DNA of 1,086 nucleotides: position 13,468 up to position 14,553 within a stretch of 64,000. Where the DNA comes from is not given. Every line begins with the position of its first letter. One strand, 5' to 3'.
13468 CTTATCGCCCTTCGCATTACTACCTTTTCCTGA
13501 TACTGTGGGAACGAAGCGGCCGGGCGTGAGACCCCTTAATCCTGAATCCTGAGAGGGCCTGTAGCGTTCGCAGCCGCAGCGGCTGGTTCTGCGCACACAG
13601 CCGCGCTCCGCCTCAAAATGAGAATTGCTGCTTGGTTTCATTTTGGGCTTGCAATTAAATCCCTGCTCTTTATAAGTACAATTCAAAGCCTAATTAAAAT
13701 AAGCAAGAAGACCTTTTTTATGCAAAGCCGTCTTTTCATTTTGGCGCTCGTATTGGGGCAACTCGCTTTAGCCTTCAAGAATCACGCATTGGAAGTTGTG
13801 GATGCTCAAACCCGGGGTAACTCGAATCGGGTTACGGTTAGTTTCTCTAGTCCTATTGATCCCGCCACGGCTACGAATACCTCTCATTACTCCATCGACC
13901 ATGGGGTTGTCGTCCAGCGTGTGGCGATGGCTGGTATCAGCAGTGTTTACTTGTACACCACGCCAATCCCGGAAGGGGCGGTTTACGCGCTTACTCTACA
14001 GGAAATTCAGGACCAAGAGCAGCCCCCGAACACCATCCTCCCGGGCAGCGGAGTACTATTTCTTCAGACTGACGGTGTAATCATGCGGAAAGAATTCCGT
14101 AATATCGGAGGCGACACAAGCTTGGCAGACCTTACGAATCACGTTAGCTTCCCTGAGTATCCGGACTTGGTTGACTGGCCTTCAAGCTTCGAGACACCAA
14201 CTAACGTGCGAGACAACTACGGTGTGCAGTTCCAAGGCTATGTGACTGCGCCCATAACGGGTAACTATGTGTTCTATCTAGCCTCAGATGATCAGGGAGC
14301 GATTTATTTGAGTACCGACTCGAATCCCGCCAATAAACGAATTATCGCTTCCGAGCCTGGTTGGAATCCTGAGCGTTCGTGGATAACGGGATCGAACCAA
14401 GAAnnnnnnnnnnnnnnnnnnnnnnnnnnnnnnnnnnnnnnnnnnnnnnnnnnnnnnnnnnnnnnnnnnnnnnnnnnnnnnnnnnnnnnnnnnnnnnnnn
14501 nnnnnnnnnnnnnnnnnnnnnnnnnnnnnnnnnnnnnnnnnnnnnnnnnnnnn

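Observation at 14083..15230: A CBM-like beta-sandwich module is inserted inside the first PA14 domain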

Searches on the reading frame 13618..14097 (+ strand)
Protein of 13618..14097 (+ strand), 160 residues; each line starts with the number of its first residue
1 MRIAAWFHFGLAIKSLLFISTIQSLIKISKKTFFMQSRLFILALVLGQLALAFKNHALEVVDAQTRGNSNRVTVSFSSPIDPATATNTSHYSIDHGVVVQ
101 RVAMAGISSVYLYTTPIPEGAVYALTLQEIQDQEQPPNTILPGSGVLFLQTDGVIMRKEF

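Call 48: search_protein_families(library=pfam, proteins=[window:13618-14097:+], max_evalue=0.01)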
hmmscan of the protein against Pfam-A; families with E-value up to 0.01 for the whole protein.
window:13618-14097:+ (160 aa): 1 family
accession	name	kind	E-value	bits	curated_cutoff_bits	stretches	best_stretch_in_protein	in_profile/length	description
PF13205.12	Big_5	-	0.0049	18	23.6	1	68-138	20-93/105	Bacterial Ig-like domain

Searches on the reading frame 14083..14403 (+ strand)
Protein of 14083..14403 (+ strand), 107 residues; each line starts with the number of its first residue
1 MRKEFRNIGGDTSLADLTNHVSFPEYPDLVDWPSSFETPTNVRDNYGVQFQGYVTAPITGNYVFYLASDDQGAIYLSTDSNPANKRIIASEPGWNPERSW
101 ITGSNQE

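Call 77: search_protein_families(library=pfam, proteins=[window:14083-14403:+], max_evalue=10)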
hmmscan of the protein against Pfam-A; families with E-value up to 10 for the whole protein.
seq(107 aa): 2 families
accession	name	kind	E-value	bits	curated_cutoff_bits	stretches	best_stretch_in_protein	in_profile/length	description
PF07691.17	PA14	-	1.9e-07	31.4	24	1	31-76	31-76/147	PA14 domain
PF10528.15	GLEYA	-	0.00076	20.2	26.2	1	47-77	2-33/91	GLEYA domain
